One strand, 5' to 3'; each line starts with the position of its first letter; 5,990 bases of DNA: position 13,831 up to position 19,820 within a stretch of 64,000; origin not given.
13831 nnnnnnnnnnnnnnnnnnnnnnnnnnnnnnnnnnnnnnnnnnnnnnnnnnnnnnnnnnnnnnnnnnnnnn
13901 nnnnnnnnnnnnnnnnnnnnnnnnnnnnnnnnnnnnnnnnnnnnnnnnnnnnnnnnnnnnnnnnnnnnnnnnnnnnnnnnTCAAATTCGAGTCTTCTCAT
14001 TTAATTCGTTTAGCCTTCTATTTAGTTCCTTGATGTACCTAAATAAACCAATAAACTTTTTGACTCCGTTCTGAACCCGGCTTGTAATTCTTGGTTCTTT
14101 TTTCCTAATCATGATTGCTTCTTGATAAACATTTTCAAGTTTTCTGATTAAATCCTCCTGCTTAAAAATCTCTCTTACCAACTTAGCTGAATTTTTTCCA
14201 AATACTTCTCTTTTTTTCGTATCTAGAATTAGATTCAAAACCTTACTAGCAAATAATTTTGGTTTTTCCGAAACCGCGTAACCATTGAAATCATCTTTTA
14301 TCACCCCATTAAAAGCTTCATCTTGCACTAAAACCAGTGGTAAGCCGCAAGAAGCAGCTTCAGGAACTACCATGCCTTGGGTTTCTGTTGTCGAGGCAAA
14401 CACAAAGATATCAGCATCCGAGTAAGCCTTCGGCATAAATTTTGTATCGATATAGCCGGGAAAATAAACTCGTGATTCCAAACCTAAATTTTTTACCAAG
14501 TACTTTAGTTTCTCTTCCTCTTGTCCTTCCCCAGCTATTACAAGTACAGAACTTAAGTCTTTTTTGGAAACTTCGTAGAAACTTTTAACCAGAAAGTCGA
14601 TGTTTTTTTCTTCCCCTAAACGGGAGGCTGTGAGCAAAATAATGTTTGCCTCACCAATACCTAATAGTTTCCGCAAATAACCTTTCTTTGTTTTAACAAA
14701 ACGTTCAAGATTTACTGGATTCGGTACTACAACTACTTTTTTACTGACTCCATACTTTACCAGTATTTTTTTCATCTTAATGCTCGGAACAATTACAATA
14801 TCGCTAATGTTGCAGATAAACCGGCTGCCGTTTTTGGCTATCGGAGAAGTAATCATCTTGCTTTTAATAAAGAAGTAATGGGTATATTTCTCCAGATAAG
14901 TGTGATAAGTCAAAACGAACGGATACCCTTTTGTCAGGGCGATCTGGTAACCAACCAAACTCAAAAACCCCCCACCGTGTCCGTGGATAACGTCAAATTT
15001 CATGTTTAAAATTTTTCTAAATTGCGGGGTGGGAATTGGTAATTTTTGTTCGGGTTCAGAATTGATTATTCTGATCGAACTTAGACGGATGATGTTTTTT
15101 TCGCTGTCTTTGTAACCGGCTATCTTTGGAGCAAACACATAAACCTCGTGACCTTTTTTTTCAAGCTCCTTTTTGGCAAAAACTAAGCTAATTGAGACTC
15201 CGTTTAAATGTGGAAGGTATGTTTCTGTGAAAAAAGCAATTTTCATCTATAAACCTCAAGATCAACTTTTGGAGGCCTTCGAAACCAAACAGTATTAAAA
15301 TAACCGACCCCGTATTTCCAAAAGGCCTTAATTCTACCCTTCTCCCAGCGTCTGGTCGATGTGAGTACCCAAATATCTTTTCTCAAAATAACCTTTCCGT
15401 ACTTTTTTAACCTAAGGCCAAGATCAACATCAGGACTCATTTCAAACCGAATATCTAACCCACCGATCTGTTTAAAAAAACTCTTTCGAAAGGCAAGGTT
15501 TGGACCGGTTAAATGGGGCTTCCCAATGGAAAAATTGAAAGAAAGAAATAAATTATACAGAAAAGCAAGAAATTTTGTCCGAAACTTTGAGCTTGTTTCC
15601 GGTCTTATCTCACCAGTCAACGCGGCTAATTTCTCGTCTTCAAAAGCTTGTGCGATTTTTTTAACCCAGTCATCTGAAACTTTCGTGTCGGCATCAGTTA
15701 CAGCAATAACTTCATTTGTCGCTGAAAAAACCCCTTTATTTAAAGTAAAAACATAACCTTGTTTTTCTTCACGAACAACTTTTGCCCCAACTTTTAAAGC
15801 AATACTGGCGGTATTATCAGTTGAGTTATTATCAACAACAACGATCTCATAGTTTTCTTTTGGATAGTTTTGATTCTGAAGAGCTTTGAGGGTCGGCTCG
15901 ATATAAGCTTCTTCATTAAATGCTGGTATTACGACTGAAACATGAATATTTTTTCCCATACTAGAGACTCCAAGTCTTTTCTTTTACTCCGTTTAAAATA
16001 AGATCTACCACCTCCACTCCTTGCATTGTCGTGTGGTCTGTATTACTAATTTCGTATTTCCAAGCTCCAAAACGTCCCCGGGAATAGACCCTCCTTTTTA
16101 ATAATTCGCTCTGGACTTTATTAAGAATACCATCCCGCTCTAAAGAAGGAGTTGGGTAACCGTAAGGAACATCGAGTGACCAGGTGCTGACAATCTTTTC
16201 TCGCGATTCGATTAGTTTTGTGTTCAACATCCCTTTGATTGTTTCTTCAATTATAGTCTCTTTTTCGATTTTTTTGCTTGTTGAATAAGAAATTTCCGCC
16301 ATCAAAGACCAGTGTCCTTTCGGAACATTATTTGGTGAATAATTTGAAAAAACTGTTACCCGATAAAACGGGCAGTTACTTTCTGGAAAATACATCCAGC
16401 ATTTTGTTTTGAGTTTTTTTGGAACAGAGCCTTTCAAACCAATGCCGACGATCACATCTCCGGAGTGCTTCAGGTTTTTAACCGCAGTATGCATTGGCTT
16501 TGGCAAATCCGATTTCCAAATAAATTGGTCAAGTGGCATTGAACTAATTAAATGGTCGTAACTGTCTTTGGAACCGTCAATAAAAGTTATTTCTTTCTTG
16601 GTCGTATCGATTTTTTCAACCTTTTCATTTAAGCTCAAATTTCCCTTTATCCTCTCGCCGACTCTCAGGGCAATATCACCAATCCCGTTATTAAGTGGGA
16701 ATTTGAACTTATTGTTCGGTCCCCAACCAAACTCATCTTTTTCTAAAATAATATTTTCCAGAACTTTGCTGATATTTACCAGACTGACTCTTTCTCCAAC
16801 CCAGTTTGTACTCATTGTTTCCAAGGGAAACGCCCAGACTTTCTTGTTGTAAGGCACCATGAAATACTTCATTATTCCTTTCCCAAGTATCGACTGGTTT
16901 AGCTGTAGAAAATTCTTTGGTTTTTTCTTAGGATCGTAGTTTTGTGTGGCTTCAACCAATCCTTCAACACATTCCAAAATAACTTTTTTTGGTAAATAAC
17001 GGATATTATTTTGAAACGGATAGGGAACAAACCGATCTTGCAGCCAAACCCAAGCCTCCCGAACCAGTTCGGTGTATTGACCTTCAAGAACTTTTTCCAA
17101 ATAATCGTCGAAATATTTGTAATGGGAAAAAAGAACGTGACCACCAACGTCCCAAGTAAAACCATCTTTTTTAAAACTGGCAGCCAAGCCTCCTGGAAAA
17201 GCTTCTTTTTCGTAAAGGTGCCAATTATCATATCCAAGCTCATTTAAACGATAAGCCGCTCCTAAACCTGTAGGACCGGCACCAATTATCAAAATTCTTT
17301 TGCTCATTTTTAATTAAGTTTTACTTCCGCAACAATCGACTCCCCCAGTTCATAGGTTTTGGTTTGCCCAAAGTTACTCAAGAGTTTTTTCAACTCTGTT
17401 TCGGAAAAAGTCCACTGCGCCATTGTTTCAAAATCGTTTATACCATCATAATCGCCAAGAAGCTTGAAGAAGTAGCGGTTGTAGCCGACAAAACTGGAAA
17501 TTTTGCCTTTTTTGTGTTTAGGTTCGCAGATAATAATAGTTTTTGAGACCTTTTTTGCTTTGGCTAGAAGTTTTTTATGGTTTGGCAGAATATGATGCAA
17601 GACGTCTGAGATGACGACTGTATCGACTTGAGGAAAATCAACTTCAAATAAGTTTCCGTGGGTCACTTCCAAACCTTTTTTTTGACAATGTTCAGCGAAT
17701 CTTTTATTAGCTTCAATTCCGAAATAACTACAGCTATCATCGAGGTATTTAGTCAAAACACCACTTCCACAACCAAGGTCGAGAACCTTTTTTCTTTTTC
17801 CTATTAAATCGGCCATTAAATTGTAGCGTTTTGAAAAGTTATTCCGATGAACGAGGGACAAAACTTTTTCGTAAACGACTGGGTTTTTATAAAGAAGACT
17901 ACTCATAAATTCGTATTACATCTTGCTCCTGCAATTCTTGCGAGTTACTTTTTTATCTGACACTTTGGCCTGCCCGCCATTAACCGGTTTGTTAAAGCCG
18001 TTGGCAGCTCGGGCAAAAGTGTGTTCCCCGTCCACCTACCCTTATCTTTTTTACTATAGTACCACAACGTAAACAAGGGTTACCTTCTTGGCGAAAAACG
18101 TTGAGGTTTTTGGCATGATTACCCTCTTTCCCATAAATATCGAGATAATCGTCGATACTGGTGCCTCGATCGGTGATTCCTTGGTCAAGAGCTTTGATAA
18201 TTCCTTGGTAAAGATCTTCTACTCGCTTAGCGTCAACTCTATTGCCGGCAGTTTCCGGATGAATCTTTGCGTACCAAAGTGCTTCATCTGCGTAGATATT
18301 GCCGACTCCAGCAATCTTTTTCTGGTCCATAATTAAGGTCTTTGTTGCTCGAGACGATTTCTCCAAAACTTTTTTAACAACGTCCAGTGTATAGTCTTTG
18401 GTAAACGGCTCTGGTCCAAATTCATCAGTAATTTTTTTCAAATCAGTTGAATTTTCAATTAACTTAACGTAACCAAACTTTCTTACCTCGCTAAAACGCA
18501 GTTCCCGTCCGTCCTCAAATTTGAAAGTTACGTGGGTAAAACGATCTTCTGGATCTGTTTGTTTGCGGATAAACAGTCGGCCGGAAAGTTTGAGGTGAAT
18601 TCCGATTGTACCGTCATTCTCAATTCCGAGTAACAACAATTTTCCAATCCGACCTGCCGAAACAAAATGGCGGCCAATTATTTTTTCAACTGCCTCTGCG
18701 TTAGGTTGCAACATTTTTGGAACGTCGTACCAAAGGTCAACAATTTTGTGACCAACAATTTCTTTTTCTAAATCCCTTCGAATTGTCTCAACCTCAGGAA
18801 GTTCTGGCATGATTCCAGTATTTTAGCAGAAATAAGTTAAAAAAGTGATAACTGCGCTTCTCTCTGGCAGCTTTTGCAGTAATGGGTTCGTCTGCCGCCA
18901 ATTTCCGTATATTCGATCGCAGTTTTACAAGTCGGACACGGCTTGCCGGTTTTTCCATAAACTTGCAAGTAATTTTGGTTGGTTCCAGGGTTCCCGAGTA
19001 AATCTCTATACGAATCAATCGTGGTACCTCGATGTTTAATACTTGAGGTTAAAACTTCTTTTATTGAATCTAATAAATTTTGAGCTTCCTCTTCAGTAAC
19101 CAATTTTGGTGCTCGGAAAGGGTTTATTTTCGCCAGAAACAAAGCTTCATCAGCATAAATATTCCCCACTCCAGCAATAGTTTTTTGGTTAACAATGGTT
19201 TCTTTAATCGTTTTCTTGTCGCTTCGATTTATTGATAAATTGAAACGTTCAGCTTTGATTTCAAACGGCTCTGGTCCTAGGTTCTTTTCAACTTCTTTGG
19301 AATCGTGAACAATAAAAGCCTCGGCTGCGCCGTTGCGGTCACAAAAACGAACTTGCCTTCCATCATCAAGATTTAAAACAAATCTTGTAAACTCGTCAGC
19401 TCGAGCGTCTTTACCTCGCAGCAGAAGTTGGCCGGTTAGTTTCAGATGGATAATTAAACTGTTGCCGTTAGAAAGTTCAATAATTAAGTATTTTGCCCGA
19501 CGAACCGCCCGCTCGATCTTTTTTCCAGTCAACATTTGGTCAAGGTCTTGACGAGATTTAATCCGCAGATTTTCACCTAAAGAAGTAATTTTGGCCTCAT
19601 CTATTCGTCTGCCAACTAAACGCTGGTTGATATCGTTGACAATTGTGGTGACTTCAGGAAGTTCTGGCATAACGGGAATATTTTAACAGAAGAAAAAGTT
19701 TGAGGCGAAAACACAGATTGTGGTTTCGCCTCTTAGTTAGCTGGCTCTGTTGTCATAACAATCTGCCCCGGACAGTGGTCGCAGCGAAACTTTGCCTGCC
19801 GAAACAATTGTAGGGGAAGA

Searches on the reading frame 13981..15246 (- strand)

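Call 22: search_protein_families(library=pfam, proteins=[window:13981-15246:-], max_evalue=0.001)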
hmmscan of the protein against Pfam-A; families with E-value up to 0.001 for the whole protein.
window:13981-15246:- (421 aa): 5 families
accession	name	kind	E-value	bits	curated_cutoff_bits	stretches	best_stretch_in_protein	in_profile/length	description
PF00534.26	Glycos_transf_1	-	1.4e-34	119.6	26.4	1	195-355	9-171/172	Glycosyl transferases group 1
PF13439.12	Glyco_transf_4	-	2.5e-30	106.2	28.5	1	15-182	2-170/170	Glycosyltransferase Family 4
PF13692.12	Glyco_trans_1_4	-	4e-27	95.7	27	1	203-341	3-141/142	Glycosyl transferases group 1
PF13579.12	Glyco_trans_4_4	-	2.5e-10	41.3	29.7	1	26-176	12-157/158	Glycosyl transferase 4-like domain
PF20706.3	GT4-conflict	-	0.00033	20.2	26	0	201-308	197-312/385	Family 4 Glycosyltransferase in conflict systems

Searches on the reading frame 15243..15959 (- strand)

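Call 22: search_protein_families(library=pfam, proteins=[window:15243-15959:-], max_evalue=0.001)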
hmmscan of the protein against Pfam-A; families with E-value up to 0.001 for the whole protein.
window:15243-15959:- (238 aa): 5 families
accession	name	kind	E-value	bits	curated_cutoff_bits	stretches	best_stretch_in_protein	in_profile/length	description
PF00535.33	Glycos_transf_2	-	6.1e-32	111.3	23.3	1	8-165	1-167/168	Glycosyl transferase family 2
PF13641.12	Glyco_tranf_2_3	-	3.6e-17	63.6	27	1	7-188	3-198/230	Glycosyltransferase like family 2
PF13632.12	Glyco_trans_2_3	-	8.6e-10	39.2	27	1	85-191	2-113/198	Glycosyl transferase family group 2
PF10111.15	Glyco_tranf_2_2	-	8.5e-09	35.7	27.3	1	8-107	1-107/276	Glycosyltransferase like family 2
PF13506.12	Glyco_transf_21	-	5.8e-08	32.8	21.7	1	70-203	19-157/174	Glycosyl transferase family 21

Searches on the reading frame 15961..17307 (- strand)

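Call 22: search_protein_families(library=pfam, proteins=[window:15961-17307:-], max_evalue=0.001)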
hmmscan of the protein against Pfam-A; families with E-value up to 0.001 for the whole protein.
window:15961-17307:- (448 aa): 3 families
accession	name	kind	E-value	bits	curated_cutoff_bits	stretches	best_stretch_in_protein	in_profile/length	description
PF01593.30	Amino_oxidase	-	4.5e-16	59.6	19.8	1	13-377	2-381/443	Flavin containing amine oxidoreductase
PF13450.12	NAD_binding_8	-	5.6e-12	46.2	21.9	1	7-71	1-66/68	NAD(P)-binding Rossmann-like domain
PF01266.30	DAO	-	4.5e-05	23.6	27.9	1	4-88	1-70/353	FAD dependent oxidoreductase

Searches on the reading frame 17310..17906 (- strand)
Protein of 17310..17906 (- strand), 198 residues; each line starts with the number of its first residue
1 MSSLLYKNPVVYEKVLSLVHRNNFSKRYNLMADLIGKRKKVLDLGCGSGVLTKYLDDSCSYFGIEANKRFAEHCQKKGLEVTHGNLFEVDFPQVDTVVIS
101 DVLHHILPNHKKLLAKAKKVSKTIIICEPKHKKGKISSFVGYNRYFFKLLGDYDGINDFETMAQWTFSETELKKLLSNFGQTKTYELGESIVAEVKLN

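Call 22: search_protein_families(library=pfam, proteins=[window:17310-17906:-], max_evalue=0.001)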
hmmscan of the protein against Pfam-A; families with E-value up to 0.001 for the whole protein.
window:17310-17906:- (198 aa): 7 families
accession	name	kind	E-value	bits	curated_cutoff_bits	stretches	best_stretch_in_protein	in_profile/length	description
PF08241.18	Methyltransf_11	-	3.8e-11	43.9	21.2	1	42-122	1-88/95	Methyltransferase domain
PF13649.12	Methyltransf_25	-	1.4e-10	42.1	27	1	41-122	1-94/97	Methyltransferase domain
PF07021.18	MetW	-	2.7e-10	40.6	21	1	28-130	4-111/193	Methionine biosynthesis protein MetW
PF08242.18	Methyltransf_12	-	4.1e-10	40.7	30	1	42-120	1-91/98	Methyltransferase domain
PF13489.12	Methyltransf_23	-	1.6e-09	38.2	27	1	26-180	11-158/164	Methyltransferase domain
PF13847.12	Methyltransf_31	-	8.2e-07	29.3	27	1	37-130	3-113/145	Methyltransferase domain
PF00398.26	RrnaAD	-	0.00014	21.5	24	1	37-108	30-96/263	Ribosomal RNA adenine dimethylase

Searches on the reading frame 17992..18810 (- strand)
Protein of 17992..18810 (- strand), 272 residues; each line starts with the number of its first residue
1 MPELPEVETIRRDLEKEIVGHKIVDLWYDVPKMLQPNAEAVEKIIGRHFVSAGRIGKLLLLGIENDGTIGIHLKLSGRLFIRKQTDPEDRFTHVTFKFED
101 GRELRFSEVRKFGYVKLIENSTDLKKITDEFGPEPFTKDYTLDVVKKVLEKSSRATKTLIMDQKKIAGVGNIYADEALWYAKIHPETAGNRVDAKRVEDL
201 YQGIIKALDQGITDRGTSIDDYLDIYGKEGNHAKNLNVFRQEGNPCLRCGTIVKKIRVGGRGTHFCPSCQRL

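Call 22: search_protein_families(library=pfam, proteins=[window:17992-18810:-], max_evalue=0.001)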
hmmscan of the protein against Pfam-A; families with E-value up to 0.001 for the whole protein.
window:17992-18810:- (272 aa): 3 families
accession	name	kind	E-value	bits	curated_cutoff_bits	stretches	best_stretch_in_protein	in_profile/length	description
PF01149.29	Fapy_DNA_glyco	-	1.6e-29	103.3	25.5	1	1-115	1-117/117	Formamidopyrimidine-DNA glycosylase N-terminal domain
PF06831.19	H2TH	-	7.9e-26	90.3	34.7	1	132-219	2-89/93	Formamidopyrimidine-DNA glycosylase H2TH domain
PF06827.20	zf-FPG_IleRS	-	2.7e-11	43.5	21.3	1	243-270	1-28/30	Zinc finger found in FPG and IleRS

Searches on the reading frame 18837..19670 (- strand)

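Call 22: search_protein_families(library=pfam, proteins=[window:18837-19670:-], max_evalue=0.001)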
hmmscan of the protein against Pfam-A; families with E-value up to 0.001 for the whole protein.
window:18837-19670:- (277 aa): 4 families
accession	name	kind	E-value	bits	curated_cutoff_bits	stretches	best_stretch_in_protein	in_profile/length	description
PF01149.29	Fapy_DNA_glyco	-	1.3e-27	97.2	25.5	1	1-112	1-111/117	Formamidopyrimidine-DNA glycosylase N-terminal domain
PF06831.19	H2TH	-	4.5e-22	78.3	34.7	1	131-219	1-90/93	Formamidopyrimidine-DNA glycosylase H2TH domain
PF06827.20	zf-FPG_IleRS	-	8.3e-05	22.8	21.3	1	242-269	1-28/30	Zinc finger found in FPG and IleRS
PF05833.16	NFACT_N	-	0.00014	21.2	31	1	131-215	166-248/456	NFACT N-terminal and middle domains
